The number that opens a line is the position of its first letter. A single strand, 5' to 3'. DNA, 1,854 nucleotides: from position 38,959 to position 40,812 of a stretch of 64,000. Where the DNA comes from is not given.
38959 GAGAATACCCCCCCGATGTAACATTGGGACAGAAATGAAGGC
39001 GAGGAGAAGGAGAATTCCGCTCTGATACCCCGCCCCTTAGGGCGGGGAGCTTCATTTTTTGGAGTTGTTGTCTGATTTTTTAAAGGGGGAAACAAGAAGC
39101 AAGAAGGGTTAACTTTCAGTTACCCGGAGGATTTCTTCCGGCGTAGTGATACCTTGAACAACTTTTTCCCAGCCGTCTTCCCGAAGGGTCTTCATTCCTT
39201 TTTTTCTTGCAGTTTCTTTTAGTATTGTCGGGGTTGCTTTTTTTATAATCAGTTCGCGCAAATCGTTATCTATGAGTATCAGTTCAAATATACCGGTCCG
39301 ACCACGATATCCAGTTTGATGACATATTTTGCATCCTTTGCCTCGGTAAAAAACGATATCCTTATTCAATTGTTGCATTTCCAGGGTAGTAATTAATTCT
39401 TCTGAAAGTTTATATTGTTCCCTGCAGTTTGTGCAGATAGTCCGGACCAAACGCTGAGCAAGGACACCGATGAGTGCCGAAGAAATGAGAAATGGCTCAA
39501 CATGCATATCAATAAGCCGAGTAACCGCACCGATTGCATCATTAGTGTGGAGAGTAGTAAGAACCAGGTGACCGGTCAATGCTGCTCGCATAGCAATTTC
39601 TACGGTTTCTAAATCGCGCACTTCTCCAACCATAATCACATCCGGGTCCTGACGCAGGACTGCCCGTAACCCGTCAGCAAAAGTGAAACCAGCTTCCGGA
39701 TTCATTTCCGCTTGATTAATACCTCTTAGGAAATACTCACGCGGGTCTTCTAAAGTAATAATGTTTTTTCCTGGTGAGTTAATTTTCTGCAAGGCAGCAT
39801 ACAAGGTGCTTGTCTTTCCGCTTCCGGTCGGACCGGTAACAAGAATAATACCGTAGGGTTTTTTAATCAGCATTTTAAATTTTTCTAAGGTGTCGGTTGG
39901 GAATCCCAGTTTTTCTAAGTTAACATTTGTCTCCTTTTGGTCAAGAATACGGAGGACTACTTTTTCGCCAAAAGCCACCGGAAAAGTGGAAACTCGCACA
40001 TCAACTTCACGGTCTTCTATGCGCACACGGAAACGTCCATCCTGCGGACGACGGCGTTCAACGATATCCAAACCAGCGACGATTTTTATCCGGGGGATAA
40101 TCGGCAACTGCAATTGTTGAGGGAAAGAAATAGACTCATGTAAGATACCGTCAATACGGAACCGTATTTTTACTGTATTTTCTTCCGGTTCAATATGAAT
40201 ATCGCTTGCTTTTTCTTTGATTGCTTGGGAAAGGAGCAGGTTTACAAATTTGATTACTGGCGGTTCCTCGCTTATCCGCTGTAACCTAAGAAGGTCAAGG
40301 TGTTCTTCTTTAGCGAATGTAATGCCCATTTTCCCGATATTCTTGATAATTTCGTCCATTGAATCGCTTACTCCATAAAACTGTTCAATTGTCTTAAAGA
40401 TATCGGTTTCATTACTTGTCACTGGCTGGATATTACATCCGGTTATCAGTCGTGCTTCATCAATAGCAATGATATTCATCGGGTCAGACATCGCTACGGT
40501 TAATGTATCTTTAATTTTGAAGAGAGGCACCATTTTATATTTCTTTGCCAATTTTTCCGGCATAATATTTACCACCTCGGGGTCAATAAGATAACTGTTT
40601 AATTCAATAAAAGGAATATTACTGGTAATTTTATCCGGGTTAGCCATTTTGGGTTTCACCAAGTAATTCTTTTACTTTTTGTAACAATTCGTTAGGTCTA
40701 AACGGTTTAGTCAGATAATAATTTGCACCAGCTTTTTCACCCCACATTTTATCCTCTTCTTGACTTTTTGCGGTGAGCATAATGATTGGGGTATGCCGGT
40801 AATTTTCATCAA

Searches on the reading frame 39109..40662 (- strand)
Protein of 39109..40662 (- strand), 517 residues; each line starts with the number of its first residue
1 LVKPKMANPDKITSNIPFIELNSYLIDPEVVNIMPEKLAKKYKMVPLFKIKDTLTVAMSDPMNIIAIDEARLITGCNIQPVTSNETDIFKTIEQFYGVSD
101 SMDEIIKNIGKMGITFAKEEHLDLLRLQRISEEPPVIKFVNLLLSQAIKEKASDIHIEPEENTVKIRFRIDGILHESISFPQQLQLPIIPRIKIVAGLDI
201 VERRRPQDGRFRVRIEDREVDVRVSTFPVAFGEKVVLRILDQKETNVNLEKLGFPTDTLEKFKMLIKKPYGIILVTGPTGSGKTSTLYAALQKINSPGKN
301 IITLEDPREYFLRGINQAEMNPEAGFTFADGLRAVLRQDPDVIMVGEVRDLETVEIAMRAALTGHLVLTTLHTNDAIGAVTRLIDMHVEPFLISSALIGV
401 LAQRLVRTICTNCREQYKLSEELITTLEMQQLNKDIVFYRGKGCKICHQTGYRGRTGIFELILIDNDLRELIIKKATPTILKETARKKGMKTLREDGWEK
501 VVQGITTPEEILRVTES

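Call 72: search_protein_families(library=pfam, proteins=[window:39109-40662:-], max_evalue=5)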
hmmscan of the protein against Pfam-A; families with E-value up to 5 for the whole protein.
window:39109-40662:- (517 aa): 19 families
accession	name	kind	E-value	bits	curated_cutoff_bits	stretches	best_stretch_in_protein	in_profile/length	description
PF00437.27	T2SSE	-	6.6e-139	463.1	24.9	1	132-513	4-370/370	Type II/IV secretion system protein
PF05157.20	MshEN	-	1.2e-19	70.5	23.1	1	15-100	2-88/90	MshEN domain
PF25199.1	nSTAND_NTPase5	-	0.00053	20.3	34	1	266-314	37-86/145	Novel STAND NTPase 5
PF13191.12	AAA_16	-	0.002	19.1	32.6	1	269-310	24-63/167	AAA ATPase domain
PF13401.12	AAA_22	-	0.0026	18.5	27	1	270-307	5-44/130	AAA domain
PF20720.3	nSTAND3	-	0.0046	17.1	27.2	1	256-310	4-57/155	Novel STAND NTPase 3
PF01637.24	ATPase_2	-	0.0071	16.6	33.2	1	264-318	14-68/225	ATPase domain predominantly from Archaea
PF00004.35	AAA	-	0.0079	17.1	21.2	1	273-304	1-29/131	ATPase family associated with various cellular activities (AAA)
PF13555.12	AAA_29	-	0.011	15.9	27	1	269-298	21-49/61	P-loop containing region of AAA domain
PF06414.18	Zeta_toxin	-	0.011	15.7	22.3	1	272-306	18-53/199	Zeta toxin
PF13604.12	AAA_30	-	0.012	15.8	27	1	263-303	11-51/191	AAA domain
PF00270.35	DEAD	-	0.025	14.7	26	1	273-304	17-51/167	DEAD/DEAH box helicase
PF13476.12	AAA_23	-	0.026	15.6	27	1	271-289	20-38/201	AAA domain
PF13173.12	AAA_14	-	0.033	14.6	27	1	272-313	4-43/129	AAA domain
PF04851.21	ResIII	-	0.051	13.9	22.5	1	263-303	16-58/164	Type III restriction enzyme, res subunit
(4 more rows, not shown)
